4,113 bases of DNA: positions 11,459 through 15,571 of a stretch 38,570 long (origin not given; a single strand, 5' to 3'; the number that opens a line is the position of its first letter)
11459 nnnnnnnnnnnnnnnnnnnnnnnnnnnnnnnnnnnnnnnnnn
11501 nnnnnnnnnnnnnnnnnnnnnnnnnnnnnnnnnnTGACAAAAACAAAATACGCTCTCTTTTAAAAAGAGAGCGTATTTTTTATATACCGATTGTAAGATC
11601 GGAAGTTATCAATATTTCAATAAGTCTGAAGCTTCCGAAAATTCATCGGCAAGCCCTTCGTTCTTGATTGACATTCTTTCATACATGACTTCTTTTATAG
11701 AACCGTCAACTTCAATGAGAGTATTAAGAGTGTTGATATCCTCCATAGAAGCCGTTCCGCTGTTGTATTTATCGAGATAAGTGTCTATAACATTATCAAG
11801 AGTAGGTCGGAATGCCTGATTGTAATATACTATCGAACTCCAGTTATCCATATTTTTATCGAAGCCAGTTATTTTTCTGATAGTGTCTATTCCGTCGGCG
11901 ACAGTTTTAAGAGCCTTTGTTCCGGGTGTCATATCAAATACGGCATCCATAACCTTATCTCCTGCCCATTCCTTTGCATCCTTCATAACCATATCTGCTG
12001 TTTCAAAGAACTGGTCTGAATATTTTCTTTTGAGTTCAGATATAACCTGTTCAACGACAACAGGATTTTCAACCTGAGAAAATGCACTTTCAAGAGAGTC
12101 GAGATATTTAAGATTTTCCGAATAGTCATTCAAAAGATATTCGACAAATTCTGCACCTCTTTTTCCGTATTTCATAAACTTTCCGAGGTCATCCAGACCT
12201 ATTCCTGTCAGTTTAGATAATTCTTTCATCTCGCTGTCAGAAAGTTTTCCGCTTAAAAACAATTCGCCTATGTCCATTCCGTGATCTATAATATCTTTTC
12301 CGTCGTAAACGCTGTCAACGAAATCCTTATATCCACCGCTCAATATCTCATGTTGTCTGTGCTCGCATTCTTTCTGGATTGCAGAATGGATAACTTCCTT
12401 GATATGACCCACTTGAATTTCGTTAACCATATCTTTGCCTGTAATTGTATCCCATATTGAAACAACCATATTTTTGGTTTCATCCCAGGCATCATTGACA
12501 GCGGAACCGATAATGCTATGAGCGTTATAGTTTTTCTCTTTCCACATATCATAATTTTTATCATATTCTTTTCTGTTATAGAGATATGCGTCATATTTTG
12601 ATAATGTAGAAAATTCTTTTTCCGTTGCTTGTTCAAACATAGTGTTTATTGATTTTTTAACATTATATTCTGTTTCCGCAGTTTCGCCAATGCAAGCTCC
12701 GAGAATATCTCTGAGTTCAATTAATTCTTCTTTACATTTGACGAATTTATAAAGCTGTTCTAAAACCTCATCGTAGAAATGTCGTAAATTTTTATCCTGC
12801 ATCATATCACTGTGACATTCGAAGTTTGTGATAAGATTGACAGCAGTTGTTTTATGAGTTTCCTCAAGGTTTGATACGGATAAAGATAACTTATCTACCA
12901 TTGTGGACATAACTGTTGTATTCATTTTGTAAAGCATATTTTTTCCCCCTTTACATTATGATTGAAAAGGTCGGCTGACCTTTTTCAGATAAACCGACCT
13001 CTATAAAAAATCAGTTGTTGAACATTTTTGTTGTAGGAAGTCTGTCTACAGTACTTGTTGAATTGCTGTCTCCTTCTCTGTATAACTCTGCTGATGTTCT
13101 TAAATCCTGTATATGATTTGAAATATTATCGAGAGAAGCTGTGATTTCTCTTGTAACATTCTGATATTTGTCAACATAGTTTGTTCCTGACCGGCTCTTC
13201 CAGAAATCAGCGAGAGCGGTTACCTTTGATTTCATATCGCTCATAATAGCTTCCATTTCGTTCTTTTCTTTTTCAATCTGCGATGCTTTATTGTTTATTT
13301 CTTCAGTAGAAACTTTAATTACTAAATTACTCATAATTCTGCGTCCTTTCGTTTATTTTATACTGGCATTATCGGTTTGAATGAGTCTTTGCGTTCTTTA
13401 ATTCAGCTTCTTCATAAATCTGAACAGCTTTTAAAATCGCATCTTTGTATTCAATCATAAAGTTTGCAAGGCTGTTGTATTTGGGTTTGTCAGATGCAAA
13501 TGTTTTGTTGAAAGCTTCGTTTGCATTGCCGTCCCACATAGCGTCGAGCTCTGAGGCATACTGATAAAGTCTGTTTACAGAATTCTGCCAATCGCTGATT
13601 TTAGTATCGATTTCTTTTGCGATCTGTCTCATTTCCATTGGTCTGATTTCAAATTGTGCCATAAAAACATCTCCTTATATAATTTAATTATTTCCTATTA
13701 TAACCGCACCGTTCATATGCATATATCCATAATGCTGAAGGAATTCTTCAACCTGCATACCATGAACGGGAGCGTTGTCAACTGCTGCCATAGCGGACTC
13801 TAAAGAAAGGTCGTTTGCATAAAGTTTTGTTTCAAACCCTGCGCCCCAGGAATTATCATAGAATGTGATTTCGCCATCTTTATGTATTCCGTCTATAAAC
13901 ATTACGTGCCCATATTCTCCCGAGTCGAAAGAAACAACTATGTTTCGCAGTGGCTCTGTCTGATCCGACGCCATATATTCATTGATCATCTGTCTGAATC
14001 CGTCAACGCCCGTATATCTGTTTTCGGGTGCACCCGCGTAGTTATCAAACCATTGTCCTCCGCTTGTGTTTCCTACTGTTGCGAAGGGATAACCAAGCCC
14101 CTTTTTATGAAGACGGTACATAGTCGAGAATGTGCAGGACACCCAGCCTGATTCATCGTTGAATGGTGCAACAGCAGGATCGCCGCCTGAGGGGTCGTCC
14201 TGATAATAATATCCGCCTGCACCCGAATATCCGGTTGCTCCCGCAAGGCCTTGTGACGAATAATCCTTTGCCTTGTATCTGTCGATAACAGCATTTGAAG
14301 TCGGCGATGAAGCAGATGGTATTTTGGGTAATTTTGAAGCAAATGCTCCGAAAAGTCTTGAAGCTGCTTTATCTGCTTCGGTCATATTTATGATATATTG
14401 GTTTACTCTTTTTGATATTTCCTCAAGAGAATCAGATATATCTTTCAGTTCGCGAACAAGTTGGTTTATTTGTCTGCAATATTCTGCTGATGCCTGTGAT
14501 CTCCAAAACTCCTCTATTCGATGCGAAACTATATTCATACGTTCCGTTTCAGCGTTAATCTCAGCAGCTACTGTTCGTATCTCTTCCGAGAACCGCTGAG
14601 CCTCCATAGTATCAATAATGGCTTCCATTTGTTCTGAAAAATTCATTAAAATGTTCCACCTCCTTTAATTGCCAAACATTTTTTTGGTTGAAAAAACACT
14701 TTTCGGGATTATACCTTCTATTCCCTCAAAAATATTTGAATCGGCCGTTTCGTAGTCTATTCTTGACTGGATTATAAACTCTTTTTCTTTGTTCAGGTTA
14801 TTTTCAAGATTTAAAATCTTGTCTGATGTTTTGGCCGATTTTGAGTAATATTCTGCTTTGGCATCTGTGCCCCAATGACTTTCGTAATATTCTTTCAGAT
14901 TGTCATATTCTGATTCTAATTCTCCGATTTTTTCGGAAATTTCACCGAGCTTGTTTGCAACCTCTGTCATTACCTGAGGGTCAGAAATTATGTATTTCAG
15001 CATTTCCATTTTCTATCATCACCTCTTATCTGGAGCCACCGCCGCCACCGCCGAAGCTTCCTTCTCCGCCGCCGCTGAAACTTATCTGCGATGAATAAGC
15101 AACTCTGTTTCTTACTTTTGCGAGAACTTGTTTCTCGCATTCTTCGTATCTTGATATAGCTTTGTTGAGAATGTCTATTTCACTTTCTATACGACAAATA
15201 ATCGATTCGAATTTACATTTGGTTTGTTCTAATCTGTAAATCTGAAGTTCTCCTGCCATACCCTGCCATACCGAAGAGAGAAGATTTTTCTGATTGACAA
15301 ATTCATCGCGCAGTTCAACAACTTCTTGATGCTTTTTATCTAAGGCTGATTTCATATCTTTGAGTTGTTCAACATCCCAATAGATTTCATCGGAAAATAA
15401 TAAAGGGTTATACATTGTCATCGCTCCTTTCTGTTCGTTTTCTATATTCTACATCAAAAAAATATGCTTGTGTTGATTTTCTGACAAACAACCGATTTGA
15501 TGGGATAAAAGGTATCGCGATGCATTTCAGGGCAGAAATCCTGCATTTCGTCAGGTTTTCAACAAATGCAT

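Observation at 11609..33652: T7SSb-like secretion island with EssC, YukD and five WXG-type genes but no EsaA/EssA/EssB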

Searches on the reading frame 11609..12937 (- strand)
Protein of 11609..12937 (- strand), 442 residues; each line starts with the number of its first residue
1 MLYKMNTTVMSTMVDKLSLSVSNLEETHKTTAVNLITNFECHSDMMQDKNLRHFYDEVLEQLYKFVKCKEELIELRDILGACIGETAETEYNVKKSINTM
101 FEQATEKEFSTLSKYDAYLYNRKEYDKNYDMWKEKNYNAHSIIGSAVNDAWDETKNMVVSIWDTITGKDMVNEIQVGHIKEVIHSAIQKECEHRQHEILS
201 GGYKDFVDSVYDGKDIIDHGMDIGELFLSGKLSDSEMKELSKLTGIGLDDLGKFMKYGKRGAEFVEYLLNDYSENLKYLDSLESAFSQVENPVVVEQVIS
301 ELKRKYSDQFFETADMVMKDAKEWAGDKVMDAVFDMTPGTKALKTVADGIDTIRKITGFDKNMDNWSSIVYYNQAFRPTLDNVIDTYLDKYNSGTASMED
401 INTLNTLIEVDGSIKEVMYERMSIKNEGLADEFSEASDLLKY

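Call 5: search_protein_families(library=pfam, max_evalue=0.01, proteins=[window:11609-12937:-])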
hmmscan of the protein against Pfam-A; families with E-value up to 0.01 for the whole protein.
window:11609-12937:- (442 aa): 0 families

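Call 7: search_protein_families(library=ncbifam, max_evalue=0.1, proteins=[window:11609-12937:-])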
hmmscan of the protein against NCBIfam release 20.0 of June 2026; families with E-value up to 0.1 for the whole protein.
window:11609-12937:- (442 aa): 1 family
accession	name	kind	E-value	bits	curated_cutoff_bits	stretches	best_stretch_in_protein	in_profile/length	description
NF008549.2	PRK11476.1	equivalog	0.062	13.3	140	0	122-196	27-99/118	carnitine metabolism transcriptional regulator CaiF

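Call 63: find_homologous_proteins(query=window:11609-12937:-, max_evalue=0.00001)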
Query window:11609-12937:- (442 aa): 5 proteins with E <= 0.00001 among 3886 candidates.
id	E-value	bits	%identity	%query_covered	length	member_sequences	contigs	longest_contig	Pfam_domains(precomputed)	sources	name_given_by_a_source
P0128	2.6e-290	981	100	100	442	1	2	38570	-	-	-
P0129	1.5e-275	932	95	100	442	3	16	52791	-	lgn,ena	-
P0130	4.5e-212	723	79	96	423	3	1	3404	-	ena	-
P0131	1.1e-175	603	74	86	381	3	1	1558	-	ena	-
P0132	3.8e-116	407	46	100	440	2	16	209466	-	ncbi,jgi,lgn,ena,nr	ncbi:MAG: hypothetical protein E7507_05595 [Ruminococcus sp.]|nr:hypothetical protein [Ruminococcus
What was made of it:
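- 11609..12937 (-): 442-aa soluble all-helical protein, last gene of the WXG operon. Candidate secreted substrate or partner. Only 5 homologues were found (call 63).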

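Call 64: find_encoding_contigs(protein=P0132, flank=10000, max_places=1)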
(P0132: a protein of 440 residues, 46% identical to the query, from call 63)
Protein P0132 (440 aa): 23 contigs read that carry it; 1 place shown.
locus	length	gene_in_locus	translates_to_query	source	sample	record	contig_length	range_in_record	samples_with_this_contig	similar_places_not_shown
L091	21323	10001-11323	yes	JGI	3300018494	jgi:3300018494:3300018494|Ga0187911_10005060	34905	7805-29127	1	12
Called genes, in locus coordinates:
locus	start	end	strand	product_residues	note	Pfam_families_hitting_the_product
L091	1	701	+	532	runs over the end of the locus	PF07719:TPR_2 (faint), PF13181:TPR_8 (faint), PF13414:TPR_11 (weak), PF14559:TPR_19, PF11178:DUF2963 (faint)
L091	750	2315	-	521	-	-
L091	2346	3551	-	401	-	PF01553:Acyltransferase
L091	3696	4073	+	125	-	PF12844:HTH_19 (weak), PF13443:HTH_26 (weak), PF01381:HTH_3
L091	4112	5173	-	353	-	PF13354:Beta-lactamase2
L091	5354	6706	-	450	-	PF02518:HATPase_c (weak), PF14501:HATPase_c_5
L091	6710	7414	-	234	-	PF00072:Response_reg, PF04397:LytTR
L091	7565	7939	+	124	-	-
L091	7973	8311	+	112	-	-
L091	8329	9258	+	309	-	PF05257:CHAP (weak)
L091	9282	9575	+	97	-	PF06013:WXG100, PF10824:T7SS_ESX_EspC (weak)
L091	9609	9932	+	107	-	PF06013:WXG100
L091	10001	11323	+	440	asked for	-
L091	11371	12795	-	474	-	PF03951:Gln-synt_N, PF00120:Gln-synt_C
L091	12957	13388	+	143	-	PF01575:MaoC_dehydratas, PF13452:FAS1_DH_region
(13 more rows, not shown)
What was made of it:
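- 11609..12937 (-): The gene is kept at the end of the same operon in the Ruminococcus sp. relative (call 64).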

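Call 67: search_solved_structures(query=A4, max_evalue=1)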
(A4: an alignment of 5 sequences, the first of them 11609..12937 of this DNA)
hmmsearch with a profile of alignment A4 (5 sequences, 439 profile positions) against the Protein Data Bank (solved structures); distinct sequences matched with E-value up to 1: 3.
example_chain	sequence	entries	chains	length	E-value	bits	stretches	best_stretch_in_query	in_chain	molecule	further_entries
6pf2_A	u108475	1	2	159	0.14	14.2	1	23-105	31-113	Myosin, heavy polypeptide 7, cardiac muscle, beta variant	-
9iw4_A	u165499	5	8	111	0.69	11.9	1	46-124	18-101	Chemosensory protein 3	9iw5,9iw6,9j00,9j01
1k19_A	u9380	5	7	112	0.97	11.4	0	56-124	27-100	Chemosensory Protein CSP2 | CHEMOSENSORY PROTEIN A6 | chemosensory protein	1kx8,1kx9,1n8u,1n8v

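Call 78: predict_structure(alignment_id=A4)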
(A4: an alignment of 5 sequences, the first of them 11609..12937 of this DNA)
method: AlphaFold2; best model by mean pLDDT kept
length: 442 residues; sequences in the alignment: 5
mean_pLDDT: 46.0   pTM: 0.33
mean pLDDT of the five models: 46.0, 45.0, 41.0, 38.6, 37.1
residues with pLDDT >= 90: 0; 70-90: 38; 50-70: 115; < 50: 289
segments of 3 or more residues with pLDDT < 50: 1-21, 30-32, 74-112, 136-232, 239-272, 312-347, 349-364, 423-442
pLDDT, mean of each block of 10 residues (from residue 1): 34 46 50 50 52 52 49 46 41 42 32 61 70 50 33 32 27 22 29 25 25 24 35 49 45 40 42 56 57 56 57 43 37 45 47 41 50 67 81 78 71 63 42 34 29
secondary structure, 60 per line:
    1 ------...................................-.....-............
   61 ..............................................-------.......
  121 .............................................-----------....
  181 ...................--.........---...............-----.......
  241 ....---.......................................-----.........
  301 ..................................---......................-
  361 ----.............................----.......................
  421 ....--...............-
elements in order: H7-41 H43-47 H49-106 H114-165 H177-199 H202-210 H214-228 H234-244 H248-286 H292-334 H338-359 H365-393 H398-424 H427-441
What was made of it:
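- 11609..12937 (-): The AF2 model has pLDDT 46 and is all helices, so it is not usable (call 78).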

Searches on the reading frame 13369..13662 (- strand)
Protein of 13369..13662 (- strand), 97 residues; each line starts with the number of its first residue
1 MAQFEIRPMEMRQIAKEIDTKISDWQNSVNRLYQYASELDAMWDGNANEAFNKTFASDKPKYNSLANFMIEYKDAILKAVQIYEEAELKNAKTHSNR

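Call 5: search_protein_families(library=pfam, max_evalue=0.01, proteins=[window:13369-13662:-])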
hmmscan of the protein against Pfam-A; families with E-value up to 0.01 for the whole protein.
window:13369-13662:- (97 aa): 1 family
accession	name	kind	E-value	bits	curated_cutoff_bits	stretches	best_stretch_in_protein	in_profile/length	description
PF06013.18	WXG100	-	2.6e-10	40.9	27.3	1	3-87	1-85/86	Proteins of 100 residues with WXG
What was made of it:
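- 13369..13662 (-): WXG100 protein of 97 aa, EsxA-like, with WDG at residue 43. Pfam WXG100 E 2.6e-10 (call 5).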

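Call 7: search_protein_families(library=ncbifam, max_evalue=0.1, proteins=[window:13369-13662:-])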
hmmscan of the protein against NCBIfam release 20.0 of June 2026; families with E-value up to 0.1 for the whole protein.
window:13369-13662:- (97 aa): 2 families
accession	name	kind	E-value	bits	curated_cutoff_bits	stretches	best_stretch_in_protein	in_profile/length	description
TIGR03930.1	WXG100_ESAT6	subfamily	7.6e-15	54.9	44.85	1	3-91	1-89/90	WXG100 family type VII secretion target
NF035934.1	ESAT6_2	subfamily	0.00013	22.1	100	1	5-89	4-88/96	pore-forming ESAT-6 family protein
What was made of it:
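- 13369..13662 (-): TIGR03930 scores 54.9 bits, above its cut-off (call 7).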

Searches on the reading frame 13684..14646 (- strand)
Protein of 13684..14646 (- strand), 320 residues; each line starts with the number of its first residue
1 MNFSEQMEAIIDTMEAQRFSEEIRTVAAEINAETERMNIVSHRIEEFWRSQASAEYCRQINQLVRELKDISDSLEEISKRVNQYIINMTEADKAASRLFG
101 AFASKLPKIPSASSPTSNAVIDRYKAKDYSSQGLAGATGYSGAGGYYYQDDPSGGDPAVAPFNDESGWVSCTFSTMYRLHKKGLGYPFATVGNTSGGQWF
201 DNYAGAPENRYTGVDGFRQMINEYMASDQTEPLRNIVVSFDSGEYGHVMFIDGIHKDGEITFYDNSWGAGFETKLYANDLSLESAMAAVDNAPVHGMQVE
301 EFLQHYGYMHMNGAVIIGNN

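Call 5: search_protein_families(library=pfam, max_evalue=0.01, proteins=[window:13684-14646:-])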
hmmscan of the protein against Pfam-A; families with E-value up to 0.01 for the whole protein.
window:13684-14646:- (320 aa): 2 families
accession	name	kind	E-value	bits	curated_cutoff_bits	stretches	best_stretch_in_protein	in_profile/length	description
PF05257.22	CHAP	-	6e-07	30.3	26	1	165-263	5-78/81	CHAP domain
PF06013.18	WXG100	-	7.2e-06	26.6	27.3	1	18-92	11-85/86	Proteins of 100 residues with WXG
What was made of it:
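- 13684..14646 (-): 320-aa fusion of an N-terminal WXG-type domain and a C-terminal CHAP peptidoglycan hydrolase. CHAP scores 30.3 bits (cut-off 26) and WXG100 26.6 bits (call 5).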

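Call 7: search_protein_families(library=ncbifam, max_evalue=0.1, proteins=[window:13684-14646:-])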
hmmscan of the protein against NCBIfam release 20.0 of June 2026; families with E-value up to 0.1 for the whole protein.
window:13684-14646:- (320 aa): 5 families
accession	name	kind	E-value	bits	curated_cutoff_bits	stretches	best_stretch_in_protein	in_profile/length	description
TIGR03930.1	WXG100_ESAT6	subfamily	3.6e-07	30.3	44.85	1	12-96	5-89/90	WXG100 family type VII secretion target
NF035934.1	ESAT6_2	subfamily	0.0047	17.1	100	1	13-85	7-79/96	pore-forming ESAT-6 family protein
NF047516.1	LA_3659_fam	equivalog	0.015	14.9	36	1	17-87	43-97/221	LA_3659 family protein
NF047514.1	SpiroCoCo_N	equivalog_domain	0.015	14.9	75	1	17-87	43-97/221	SpiroCoCo family coiled-coil protein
NF038048.1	DIP1984_fam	subfamily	0.076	13.2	70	0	34-84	13-63/149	DIP1984 family protein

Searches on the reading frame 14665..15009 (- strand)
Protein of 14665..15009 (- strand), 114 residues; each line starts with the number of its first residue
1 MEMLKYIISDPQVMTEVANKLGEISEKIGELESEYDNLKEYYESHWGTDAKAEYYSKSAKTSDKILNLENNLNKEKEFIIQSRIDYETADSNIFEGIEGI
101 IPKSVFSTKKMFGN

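Call 5: search_protein_families(library=pfam, max_evalue=0.01, proteins=[window:14665-15009:-])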
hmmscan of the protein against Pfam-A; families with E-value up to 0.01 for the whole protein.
window:14665-15009:- (114 aa): 1 family
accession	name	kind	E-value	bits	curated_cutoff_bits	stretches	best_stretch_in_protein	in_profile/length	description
PF06013.18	WXG100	-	9.6e-05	23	27.3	1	10-91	5-86/86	Proteins of 100 residues with WXG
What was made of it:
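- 14665..15009 (-): WXG-type protein of 114 aa, ending in the tail ............. WXG100 is sub-threshold at 23 bits (call 5).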

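Call 7: search_protein_families(library=ncbifam, max_evalue=0.1, proteins=[window:14665-15009:-])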
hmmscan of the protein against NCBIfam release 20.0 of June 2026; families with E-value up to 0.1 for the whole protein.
window:14665-15009:- (114 aa): 3 families
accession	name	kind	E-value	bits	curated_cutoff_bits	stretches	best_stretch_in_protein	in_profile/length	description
TIGR03930.1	WXG100_ESAT6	subfamily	1.6e-05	25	44.85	1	10-92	5-87/90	WXG100 family type VII secretion target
NF007574.0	PRK10206.1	equivalog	0.028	13.5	352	1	20-70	142-188/345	oxidoreductase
NF041248.1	T6SS_IglG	exception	0.06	13.2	200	0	56-101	17-62/173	type VI secretion system PAAR-like protein IglG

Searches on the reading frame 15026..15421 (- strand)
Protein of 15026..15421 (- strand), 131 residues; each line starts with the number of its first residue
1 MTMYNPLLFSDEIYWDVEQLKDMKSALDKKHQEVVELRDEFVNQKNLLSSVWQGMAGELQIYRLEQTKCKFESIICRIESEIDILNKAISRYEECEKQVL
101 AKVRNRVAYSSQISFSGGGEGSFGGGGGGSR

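Call 5: search_protein_families(library=pfam, max_evalue=0.01, proteins=[window:15026-15421:-])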
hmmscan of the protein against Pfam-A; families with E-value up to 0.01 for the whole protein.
window:15026-15421:- (131 aa): 2 families
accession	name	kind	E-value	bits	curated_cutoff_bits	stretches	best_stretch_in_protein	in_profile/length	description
PF24319.2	DUF7491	-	0.00037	21.1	30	1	60-105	15-59/90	Coiled-coil region of unknown function (DUF7491)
PF06013.18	WXG100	-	0.0014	19.3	27.3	1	13-60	2-49/86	Proteins of 100 residues with WXG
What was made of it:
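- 15026..15421 (-): WXG-type protein of 131 aa, with WQG at residue 52 and a Gly-rich C-terminus. WXG100 scores 19.3 bits (call 5).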

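Call 7: search_protein_families(library=ncbifam, max_evalue=0.1, proteins=[window:15026-15421:-])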
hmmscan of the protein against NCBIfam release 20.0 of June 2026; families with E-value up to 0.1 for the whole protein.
window:15026-15421:- (131 aa): 4 families
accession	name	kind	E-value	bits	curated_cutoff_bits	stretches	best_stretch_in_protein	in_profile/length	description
TIGR03930.1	WXG100_ESAT6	subfamily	0.00011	22.4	44.85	1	13-98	2-87/90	WXG100 family type VII secretion target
NF038350.1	taxis_HmpF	equivalog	0.00012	20.6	200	1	13-94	129-208/553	pilus motility taxis protein HmpF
NF035934.1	ESAT6_2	subfamily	0.00013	22.1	100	1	15-100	5-90/96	pore-forming ESAT-6 family protein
TIGR01990.1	bPGM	equivalog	0.067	13.1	189.4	1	46-107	17-77/187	beta-phosphoglucomutase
